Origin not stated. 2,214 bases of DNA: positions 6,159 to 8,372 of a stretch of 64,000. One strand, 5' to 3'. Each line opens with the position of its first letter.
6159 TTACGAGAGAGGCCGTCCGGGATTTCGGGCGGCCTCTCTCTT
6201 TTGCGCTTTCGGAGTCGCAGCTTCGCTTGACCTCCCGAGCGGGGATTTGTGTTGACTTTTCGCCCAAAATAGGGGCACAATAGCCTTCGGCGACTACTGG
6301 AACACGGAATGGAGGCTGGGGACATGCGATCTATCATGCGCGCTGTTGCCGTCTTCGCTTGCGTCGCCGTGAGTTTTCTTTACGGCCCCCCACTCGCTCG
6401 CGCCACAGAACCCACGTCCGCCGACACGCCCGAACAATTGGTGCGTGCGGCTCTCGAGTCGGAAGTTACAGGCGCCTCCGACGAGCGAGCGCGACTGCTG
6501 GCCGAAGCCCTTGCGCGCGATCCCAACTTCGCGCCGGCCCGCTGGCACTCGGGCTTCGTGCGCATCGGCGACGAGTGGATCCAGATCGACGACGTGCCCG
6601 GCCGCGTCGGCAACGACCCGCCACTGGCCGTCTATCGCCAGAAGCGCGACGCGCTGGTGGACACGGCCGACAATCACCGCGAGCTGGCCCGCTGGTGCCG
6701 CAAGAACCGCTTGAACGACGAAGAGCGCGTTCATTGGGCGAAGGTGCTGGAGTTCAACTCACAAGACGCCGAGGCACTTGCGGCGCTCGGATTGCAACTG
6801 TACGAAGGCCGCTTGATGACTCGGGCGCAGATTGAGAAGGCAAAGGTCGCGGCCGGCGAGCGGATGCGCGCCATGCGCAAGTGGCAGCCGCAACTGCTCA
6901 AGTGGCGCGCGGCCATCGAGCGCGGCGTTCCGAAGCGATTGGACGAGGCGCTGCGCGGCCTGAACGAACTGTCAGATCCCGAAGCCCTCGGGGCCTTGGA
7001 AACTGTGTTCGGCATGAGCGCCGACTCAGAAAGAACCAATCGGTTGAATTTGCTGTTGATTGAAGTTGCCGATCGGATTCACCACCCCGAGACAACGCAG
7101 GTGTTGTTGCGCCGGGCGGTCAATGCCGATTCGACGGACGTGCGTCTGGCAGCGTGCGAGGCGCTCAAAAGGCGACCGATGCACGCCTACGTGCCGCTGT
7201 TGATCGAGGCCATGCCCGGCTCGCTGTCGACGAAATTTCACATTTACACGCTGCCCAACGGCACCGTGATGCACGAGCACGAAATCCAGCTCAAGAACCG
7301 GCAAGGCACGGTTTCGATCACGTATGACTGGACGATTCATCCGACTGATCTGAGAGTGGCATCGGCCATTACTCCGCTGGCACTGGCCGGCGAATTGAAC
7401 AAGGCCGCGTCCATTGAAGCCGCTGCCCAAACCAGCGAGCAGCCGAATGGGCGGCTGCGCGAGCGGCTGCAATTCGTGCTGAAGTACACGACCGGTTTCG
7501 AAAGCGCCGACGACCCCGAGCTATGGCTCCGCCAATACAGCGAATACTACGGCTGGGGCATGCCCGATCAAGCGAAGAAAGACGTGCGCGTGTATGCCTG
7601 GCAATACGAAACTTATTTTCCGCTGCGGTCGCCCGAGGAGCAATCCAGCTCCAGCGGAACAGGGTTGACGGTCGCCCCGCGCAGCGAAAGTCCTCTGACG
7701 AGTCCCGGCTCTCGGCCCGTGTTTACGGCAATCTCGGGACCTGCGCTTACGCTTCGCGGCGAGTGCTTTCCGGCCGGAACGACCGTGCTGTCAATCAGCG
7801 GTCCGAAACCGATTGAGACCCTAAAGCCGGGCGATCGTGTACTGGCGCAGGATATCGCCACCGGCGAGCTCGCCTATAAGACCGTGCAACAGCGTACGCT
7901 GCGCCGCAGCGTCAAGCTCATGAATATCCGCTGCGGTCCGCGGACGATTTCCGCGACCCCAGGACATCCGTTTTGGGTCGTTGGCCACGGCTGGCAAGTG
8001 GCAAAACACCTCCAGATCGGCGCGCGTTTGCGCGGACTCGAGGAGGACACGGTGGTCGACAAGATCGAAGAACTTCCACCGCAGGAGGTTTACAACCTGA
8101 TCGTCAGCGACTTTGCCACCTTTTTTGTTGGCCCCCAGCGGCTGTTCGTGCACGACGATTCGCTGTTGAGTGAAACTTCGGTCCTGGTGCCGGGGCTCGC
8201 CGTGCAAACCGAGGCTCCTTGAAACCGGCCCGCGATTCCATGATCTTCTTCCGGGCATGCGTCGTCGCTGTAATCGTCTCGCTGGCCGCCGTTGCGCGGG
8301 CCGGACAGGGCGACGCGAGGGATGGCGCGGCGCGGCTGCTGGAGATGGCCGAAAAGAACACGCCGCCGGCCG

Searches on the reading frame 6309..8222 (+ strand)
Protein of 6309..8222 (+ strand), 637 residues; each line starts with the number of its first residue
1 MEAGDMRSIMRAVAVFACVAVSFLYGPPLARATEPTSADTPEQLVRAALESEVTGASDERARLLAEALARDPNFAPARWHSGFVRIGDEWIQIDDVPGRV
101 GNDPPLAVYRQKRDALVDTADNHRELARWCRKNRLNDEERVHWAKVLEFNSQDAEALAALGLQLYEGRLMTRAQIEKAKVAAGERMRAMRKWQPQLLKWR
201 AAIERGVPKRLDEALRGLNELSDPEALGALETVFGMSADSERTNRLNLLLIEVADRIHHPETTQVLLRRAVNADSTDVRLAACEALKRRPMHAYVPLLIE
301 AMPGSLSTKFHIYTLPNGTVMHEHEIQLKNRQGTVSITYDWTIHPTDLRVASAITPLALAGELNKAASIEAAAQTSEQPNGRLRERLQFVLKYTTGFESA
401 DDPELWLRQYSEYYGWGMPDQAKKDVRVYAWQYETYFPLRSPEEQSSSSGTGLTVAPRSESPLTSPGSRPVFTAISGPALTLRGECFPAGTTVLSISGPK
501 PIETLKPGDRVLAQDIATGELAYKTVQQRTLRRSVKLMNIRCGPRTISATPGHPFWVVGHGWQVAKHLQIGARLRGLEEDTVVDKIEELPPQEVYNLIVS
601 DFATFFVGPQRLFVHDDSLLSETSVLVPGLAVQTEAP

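Call 3: search_protein_families(library=pfam, proteins=[window:6309-8222:+], max_evalue=0.01)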
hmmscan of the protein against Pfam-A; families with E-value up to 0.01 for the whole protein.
window:6309-8222:+ (637 aa): 4 families
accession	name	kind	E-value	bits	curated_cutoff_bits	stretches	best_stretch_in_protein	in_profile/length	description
PF07591.16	PT-HINT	-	2e-17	64.2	27.7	1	493-610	2-125/137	Pretoxin HINT domain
PF01079.26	Hint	-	6.6e-06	26.3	29.7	1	483-533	10-63/213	Hint module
PF13403.11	Hint_2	-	9.4e-06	26.5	28.4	1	486-549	2-68/147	Hint domain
PF13646.12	HEAT_2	-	0.00018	22.2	27.7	1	251-302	21-71/88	HEAT repeats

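Call 4: search_protein_families(library=ncbifam, proteins=[window:6309-8222:+], max_evalue=0.01)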
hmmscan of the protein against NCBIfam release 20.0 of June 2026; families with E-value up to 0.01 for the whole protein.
window:6309-8222:+ (637 aa): 0 families

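Call 5: search_protein_families(library=padloc, proteins=[window:6309-8222:+], max_evalue=0.01)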
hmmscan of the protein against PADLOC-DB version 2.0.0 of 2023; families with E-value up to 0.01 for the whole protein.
window:6309-8222:+ (637 aa): 1 family
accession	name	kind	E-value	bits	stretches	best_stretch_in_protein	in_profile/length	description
PDLC02919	HEAT-ARM_XIII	-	2.7e-05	19.7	1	203-289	302-382/1972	-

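Call 8: find_homologous_proteins(query=window:6309-8222:+)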
Query window:6309-8222:+ (637 aa): 81 proteins with E <= 0.001 among 8000 candidates.
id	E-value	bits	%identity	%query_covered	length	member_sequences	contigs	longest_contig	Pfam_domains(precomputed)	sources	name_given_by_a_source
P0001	0.0e+0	1432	100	99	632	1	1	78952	PF07591.16,PF01079.26,PF13403.12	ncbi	ncbi:MAG: polymorphic toxin-type HINT domain-containing protein [Pirellulales bacterium]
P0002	5.8e-214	730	54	98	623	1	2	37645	PF07591.16,PF13403.12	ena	-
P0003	1.8e-210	719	53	98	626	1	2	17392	PF07591.16,PF13403.12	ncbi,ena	-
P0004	5.6e-207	707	53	95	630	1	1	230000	PF07591.16,PF13403.12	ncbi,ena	-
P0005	1.2e-204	699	52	99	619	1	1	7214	PF07591.16,PF13403.12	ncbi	-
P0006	7.5e-199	680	52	98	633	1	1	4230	PF07591.16,PF13646.13,PF13403.12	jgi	jgi:hypothetical protein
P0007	2.4e-195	669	51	99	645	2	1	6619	PF07591.16,PF13403.12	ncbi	-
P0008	7.2e-195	667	53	98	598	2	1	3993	PF07591.16,PF13403.12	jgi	jgi:hypothetical protein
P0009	1.6e-193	663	52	97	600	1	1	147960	PF07591.16,PF01079.26,PF13403.12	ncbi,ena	-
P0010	1.9e-193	662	52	98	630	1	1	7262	PF07591.16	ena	-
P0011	1.6e-192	659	55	86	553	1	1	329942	PF07591.16,PF13403.12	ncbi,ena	-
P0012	1.1e-190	653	51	94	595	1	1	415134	PF07591.16,PF13646.13,PF13403.12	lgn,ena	-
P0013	1.3e-190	653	51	97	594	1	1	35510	PF07591.16,PF14890.12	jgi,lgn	-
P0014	4.2e-190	651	52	94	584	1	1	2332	PF07591.16,PF13403.12,PF14890.12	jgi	jgi:hypothetical protein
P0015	6.3e-190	651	52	96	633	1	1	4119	PF07591.16,PF13403.12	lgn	-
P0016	7.6e-190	650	51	95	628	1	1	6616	PF07591.16,PF13403.12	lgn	-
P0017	1.0e-189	650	52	94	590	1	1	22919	PF07591.16,PF01079.26,PF13403.12,PF14890.12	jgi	jgi:hypothetical protein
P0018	4.9e-188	644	51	98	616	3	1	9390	PF07591.16,PF13646.13,PF13403.12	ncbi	-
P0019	2.2e-187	642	51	94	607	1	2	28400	PF07591.16,PF01079.26,PF13403.12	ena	-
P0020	2.3e-187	642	50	97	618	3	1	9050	PF07591.16,PF13403.12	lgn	-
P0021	6.4e-186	637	49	97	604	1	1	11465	PF07591.16,PF13646.13,PF13403.12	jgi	jgi:hypothetical protein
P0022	7.6e-186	637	50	95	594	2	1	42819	PF07591.16,PF13403.12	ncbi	-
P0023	9.6e-185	634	51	94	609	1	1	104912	PF07591.16,PF13403.12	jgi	jgi:hypothetical protein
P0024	5.6e-184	631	50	94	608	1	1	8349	PF07591.16,PF13403.12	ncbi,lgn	-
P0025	3.1e-183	629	50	94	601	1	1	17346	PF07591.16,PF13646.13,PF13403.12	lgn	-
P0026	1.4e-182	626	49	98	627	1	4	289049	PF07591.16,PF01079.26,PF13403.12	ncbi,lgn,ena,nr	ncbi:MAG: hypothetical protein DWQ37_17140 [Planctomycetota bacterium]|nr:MAG: hypothetical protein 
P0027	3.2e-181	622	51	94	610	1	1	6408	PF07591.16,PF13403.12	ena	-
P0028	3.4e-180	619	51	97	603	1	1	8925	PF07591.16,PF01079.26,PF13646.13,PF13403.12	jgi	jgi:hypothetical protein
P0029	1.2e-179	617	50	94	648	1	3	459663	PF07591.16,PF13403.12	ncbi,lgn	ncbi:MAG: polymorphic toxin-type HINT domain-containing protein [Pirellulales bacterium]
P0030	6.3e-179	614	50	93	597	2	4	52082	PF07591.16,PF13403.12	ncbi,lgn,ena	-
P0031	8.0e-179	614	50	95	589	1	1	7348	PF07591.16,PF13403.12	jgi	jgi:hypothetical protein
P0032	1.1e-177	610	48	93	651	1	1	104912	PF07591.16,PF13403.12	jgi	jgi:hypothetical protein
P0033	1.1e-177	610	49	94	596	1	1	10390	PF07591.16,PF13646.13,PF13403.12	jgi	jgi:hypothetical protein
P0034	1.6e-177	610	50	99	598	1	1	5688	PF07591.16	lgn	-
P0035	2.8e-177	609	51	95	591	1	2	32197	PF07591.16,PF13403.12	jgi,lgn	jgi:hypothetical protein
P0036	2.1e-173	596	49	99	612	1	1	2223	PF07591.16,PF13403.12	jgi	jgi:hypothetical protein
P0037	3.7e-173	595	47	98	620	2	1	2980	PF07591.16,PF13403.12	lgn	-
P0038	4.8e-173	595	48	97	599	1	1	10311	PF07591.16,PF01079.26,PF13403.12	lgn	-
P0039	1.1e-170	587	47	97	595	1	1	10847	PF07591.16,PF13403.12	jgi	jgi:hypothetical protein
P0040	7.2e-170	584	47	95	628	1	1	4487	PF07591.16,PF14623.12,PF01079.26,PF13403.12,PF14890.12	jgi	jgi:hypothetical protein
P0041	9.7e-170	584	48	90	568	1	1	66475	PF07591.16,PF13403.12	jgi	jgi:hypothetical protein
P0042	4.8e-166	572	48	92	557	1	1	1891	PF07591.16,PF13646.13,PF13403.12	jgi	jgi:hypothetical protein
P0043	2.3e-164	566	47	94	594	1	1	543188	PF07591.16,PF13403.12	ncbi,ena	-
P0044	7.5e-163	561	46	97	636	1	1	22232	PF07591.16,PF13414.13,PF13403.12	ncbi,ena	-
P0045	8.8e-163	561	46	95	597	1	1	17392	PF07591.16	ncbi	-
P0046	1.2e-160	554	47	98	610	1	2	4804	PF07591.16,PF13414.13,PF13403.12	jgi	jgi:tetratricopeptide (TPR) repeat protein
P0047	1.4e-160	554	48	95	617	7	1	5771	PF07591.16,PF13403.12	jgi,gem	-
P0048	2.7e-160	553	45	99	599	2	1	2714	PF07591.16,PF13403.12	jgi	-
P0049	8.2e-159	548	46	99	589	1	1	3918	PF07591.16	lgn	-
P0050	4.6e-158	545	46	100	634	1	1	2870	PF07591.16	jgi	jgi:hypothetical protein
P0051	2.7e-157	543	45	98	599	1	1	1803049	PF07591.16,PF13403.12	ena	-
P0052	3.1e-157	543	46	98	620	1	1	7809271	PF07591.16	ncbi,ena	-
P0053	2.7e-156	540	46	97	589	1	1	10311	PF07591.16,PF01079.26,PF13646.13,PF13403.12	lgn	-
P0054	1.2e-155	537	45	94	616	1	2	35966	PF07591.16,PF13403.12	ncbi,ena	-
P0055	2.8e-153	530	45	97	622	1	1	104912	PF07591.16,PF13403.12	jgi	jgi:hypothetical protein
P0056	1.2e-151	524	43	96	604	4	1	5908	PF07591.16,PF13414.13,PF13403.12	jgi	jgi:hypothetical protein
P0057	2.9e-151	523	45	94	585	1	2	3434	PF07591.16,PF13646.13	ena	-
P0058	3.9e-150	519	43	94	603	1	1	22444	PF07591.16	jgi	jgi:hypothetical protein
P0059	3.6e-149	516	45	97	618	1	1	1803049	PF07591.16,PF13403.12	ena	-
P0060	3.3e-148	513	44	94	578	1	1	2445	PF07591.16,PF13403.12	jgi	jgi:hypothetical protein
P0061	4.8e-146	506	44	96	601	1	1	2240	PF07591.16,PF13403.12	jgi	jgi:hypothetical protein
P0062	2.2e-145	504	44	95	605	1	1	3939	PF07591.16,PF13646.13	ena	-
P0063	2.8e-145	503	45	99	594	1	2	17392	PF07591.16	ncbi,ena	-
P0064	4.2e-143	496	43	98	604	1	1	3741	PF07591.16,PF13414.13,PF14890.12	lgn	-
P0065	4.5e-143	496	44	98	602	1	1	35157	PF07591.16,PF01079.26,PF13403.12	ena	-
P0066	2.6e-142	493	44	98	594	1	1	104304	PF07591.16,PF13403.12,PF14890.12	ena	-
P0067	4.8e-136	473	43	97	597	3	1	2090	PF07591.16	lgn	-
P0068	2.0e-135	471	43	94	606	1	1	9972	PF07591.16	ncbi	-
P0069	1.9e-134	467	42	95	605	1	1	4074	PF07591.16,PF13414.13,PF13403.12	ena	-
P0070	8.1e-128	446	39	97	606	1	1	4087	PF07591.16,PF01079.26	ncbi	-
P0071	8.9e-126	439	44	84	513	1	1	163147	PF07591.16,PF13646.13,PF13403.12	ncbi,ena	-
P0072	1.4e-120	422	46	72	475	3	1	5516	PF07591.16,PF13403.12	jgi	jgi:hypothetical protein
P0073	1.6e-119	418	40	97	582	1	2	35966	PF07591.16,PF13403.12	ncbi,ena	-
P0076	5.8e-102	360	37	91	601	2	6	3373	PF07591.16,PF13403.12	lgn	-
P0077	6.4e-98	347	35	93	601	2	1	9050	PF07591.16,PF13403.12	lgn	-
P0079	8.6e-78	280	32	99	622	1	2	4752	PF07591.16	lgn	-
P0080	2.3e-65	239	30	92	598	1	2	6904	PF07591.16,PF13646.13,PF13403.12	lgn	-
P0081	3.8e-59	219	30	93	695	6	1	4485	PF07591.16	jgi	-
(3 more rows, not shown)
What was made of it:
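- Checked: ATG 6324 gives the 632-aa product, which is identical to an NCBI Pirellulales MAG protein (P0001, call 8).
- The best Pfam match is the 'pretoxin' HINT model, and NCBI names the protein 'polymorphic toxin-type HINT domain-containing protein' (calls 3, 8).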

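Call 10: find_encoding_contigs(protein=P0023, flank=10000, max_places=2)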
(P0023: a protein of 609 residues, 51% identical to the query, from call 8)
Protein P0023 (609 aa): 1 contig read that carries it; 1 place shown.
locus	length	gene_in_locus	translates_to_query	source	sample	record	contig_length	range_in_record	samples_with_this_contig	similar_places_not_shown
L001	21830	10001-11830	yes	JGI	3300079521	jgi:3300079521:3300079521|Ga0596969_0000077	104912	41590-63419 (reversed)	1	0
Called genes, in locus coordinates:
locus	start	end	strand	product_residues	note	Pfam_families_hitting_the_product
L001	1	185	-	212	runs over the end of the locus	PF01135:PCMT, PF01209:Ubie_methyltran, PF13489:Methyltransf_23, PF02390:Methyltransf_4 (weak), PF13649:Methyltransf_25, PF13847:Methyltransf_31, PF08241:Methyltransf_11, PF08242:Methyltransf_12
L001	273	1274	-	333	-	-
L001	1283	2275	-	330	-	PF08240:ADH_N, PF00107:ADH_zinc_N, PF13602:ADH_zinc_N_2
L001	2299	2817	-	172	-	-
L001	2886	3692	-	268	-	PF00106:adh_short, PF08659:KR, PF23441:SDR (weak), PF13561:adh_short_C2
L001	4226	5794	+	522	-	PF00140:Sigma70_r1_2, PF04542:Sigma70_r2, PF04539:Sigma70_r3, PF04545:Sigma70_r4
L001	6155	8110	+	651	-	PF13403:Hint_2 (weak), PF07591:PT-HINT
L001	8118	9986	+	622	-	PF13403:Hint_2 (weak), PF07591:PT-HINT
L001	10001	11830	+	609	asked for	PF13403:Hint_2 (faint), PF07591:PT-HINT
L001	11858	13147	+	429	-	-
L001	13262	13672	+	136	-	-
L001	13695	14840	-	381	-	-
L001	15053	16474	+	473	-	PF00989:PAS, PF08448:PAS_4 (faint), PF13188:PAS_8 (weak), PF13426:PAS_9, PF00512:HisKA, PF02518:HATPase_c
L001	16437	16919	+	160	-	PF00072:Response_reg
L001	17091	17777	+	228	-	PF04298:Zn_peptidase_2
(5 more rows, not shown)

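Call 11: find_encoding_contigs(protein=P0052, flank=10000, max_places=2)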
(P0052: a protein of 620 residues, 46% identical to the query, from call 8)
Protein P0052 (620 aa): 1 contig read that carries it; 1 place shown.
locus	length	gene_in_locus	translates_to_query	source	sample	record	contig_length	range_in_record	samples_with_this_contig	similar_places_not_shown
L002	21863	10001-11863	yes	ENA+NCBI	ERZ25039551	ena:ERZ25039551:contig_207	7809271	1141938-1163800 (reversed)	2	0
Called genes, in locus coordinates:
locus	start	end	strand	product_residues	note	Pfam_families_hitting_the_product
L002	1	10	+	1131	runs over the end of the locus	PF00069:Pkinase, PF07714:PK_Tyr_Ser-Thr, PF25174:Beta-prop_THOC3, PF00400:WD40, PF13570:Beta-prop_ACSF4, PF23381:Beta-prop_IFT122_1st, PF23414:Beta-prop_EML_2, PF24017:Beta-prop_SCAP, +81 more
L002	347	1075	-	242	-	PF02353:CMAS, PF13489:Methyltransf_23 (weak), PF07021:MetW, PF08241:Methyltransf_11, PF08242:Methyltransf_12, PF13649:Methyltransf_25, PF13847:Methyltransf_31 (weak)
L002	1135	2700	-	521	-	PF12895:ANAPC3 (faint), PF07719:TPR_2 (faint), PF13371:TPR_9 (faint), PF13414:TPR_11 (faint), PF13428:TPR_14 (faint), PF13432:TPR_16 (weak), PF14559:TPR_19 (faint), PF14561:TPR_20 (faint)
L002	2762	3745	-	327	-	PF13577:SnoaL_4 (faint), PF14534:DUF4440, PF12680:SnoaL_2 (weak)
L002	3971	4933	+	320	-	PF07394:DUF1501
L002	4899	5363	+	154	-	PF07394:DUF1501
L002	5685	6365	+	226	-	-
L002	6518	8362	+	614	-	PF00578:AhpC-TSA, PF08534:Redoxin, PF13905:Thioredoxin_8 (weak), PF14376:Haem_bd (faint)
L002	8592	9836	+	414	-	-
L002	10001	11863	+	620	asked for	PF07591:PT-HINT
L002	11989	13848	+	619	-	PF13646:HEAT_2 (weak), PF13403:Hint_2 (faint), PF07591:PT-HINT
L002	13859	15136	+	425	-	-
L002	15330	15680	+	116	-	-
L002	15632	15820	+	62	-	-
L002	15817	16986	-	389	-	-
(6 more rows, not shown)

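Call 13: find_related_loci(query=A1, collection=genome_contigs, flank=10000)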
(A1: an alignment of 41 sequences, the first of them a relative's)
Query A1 (632 aa) in genome_contigs; peptide patterns used: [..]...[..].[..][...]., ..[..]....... (x = any residue, [..] = any of these).
599 stretches matched a pattern (row limit reached: there are more); 515 encode a relative of the query (tblastn E <= 1e-3); the best 80 are kept; 78 distinct loci.
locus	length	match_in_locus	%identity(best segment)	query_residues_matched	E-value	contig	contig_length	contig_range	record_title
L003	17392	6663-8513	53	1-625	0e+0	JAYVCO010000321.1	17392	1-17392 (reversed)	MAG: Planctomycetia bacterium isolate GL32_Down_metabinner_12 GL32_Down_metabinner_12_320, whole genome shotgun sequence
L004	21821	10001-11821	53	20-625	0e+0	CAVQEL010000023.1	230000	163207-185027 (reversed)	MAG: uncultured Planctomycetota bacterium isolate MFD02416.bin.2.111 genome assembly, contig: contig_22865, whole genome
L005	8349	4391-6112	50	30-625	0e+0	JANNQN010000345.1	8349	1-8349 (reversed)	MAG: Planctomycetia bacterium isolate SOY_31_metabat_442_sub SOY_31_k141_2958316, whole genome shotgun sequence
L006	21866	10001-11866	49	1-627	0e+0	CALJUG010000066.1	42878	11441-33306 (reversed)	MAG TPA_asm: uncultured bacterium isolate SRR7515932_bin.73_CONCOCT_v1.1_MAG genome assembly, contig: ERZ869940.419, who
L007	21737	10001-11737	50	23-631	0e+0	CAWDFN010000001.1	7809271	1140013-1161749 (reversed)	MAG: uncultured Planctomycetia bacterium isolate MFD06085.bin.3.380 genome assembly, contig: contig_207, whole genome sh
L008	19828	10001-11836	47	3-626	9e-179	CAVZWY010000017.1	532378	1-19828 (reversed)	MAG: uncultured Planctomycetaceae bacterium isolate MFD02416.bin.2.64 genome assembly, contig: contig_21382, whole genom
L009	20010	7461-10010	47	3-632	6e-165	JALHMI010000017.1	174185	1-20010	MAG: Pirellulales bacterium isolate Bin_30_5 c_000000000552, whole genome shotgun sequence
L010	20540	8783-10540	45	25-625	6e-161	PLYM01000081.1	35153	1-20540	MAG: Planctomycetaceae bacterium isolate palsa_1355 73.20120700_P3D.270_contig_51698, whole genome shotgun sequence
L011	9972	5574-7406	45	25-625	3e-150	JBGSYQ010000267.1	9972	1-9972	MAG: Pirellulales bacterium isolate JTS-RE94 k141_2300264, whole genome shotgun sequence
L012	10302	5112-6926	41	1-632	4e-144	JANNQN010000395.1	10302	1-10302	MAG: Planctomycetia bacterium isolate SOY_31_metabat_442_sub SOY_31_k141_249624, whole genome shotgun sequence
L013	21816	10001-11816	53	1-626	8e-173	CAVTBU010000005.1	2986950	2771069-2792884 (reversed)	MAG: Pirellulales bacterium isolate MFD02416.bin.1.42 genome assembly, contig: contig_12951, whole genome shotgun sequen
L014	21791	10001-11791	42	8-632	7e-141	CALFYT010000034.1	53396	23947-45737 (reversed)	MAG TPA_asm: uncultured Planctomycetaceae bacterium isolate SRR7515930_bin.114_CONCOCT_v1.1_MAG genome assembly, contig:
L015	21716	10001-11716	42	1-626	1e-140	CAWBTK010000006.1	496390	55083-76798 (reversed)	MAG: uncultured Planctomycetaceae bacterium isolate MFD05442.bin.3.641 genome assembly, contig: contig_36340, whole geno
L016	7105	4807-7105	41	1-624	4e-133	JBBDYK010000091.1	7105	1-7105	MAG: Pirellulales bacterium isolate LejiaD_2_63_9 Lejia_D_14872_length_7105_cov_5, whole genome shotgun sequence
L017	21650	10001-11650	40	39-625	2e-117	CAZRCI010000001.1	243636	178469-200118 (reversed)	MAG TPA_asm: uncultured Planctomycetaceae bacterium isolate SRP344714_co1_18 genome assembly, contig: NODE_97_length_243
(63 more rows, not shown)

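Call 34: predict_structure(alignment_id=A1)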
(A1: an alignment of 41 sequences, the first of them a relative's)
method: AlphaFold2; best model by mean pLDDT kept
length: 632 residues; sequences in the alignment: 41
mean_pLDDT: 88.3   pTM: 0.80
mean pLDDT of the five models: 88.3, 85.7, 85.6, 84.1, 83.2
residues with pLDDT >= 90: 478; 70-90: 82; 50-70: 35; < 50: 37
segments of 3 or more residues with pLDDT < 50: 21-26, 445-449, 458-477, 629-632
pLDDT, mean of each block of 10 residues (from residue 1): 73 68 50 87 91 91 96 96 94 88 95 97 97 96 95 94 92 94 96 97 96 94 96 91 97 93 96 97 94 91 96 96 90 95 92 95 96 94 95 81 90 76 93 71 50 47 37 47 96 96 97 96 91 95 96 94 96 94 96 95 96 89 75 33
secondary structure, 60 per line:
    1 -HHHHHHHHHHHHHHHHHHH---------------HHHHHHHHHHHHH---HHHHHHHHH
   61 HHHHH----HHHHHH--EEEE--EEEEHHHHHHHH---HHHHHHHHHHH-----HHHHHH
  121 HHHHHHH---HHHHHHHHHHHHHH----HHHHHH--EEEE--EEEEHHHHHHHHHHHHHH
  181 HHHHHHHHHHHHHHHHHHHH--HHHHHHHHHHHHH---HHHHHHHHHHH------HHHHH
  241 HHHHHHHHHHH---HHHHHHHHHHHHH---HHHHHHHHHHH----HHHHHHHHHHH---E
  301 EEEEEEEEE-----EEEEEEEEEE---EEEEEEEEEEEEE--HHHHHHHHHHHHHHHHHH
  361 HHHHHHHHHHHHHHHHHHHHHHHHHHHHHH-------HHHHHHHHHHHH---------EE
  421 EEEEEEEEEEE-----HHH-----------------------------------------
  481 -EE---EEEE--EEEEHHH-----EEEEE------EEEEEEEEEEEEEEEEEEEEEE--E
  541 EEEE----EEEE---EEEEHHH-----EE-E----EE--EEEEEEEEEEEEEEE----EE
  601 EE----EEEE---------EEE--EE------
elements in order: H2-20 H36-48 H52-65 H70-75 E78-81 E84-87 H88-95 H99-109 H115-127 H131-144 H149-154 E157-160 E163-166 H167-200 H203-215 H219-229 H236-251 H255-267 H271-281 H286-296 E300-309 E315-324 E328-340 H343-390 H398-409 E419-431 E487-490 E493-496 E505-509 E516-537 E540-544 E549-552 E556-559 E580-594 E599-602 E607-610 E620-622
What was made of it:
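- On BIL / PT-HINT domain (PF07591): AF2 model at pLDDT above 90 over residues 481-620 (call 34).
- Checked: The AF2 model nevertheless shows an alpha-solenoid (call 34).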
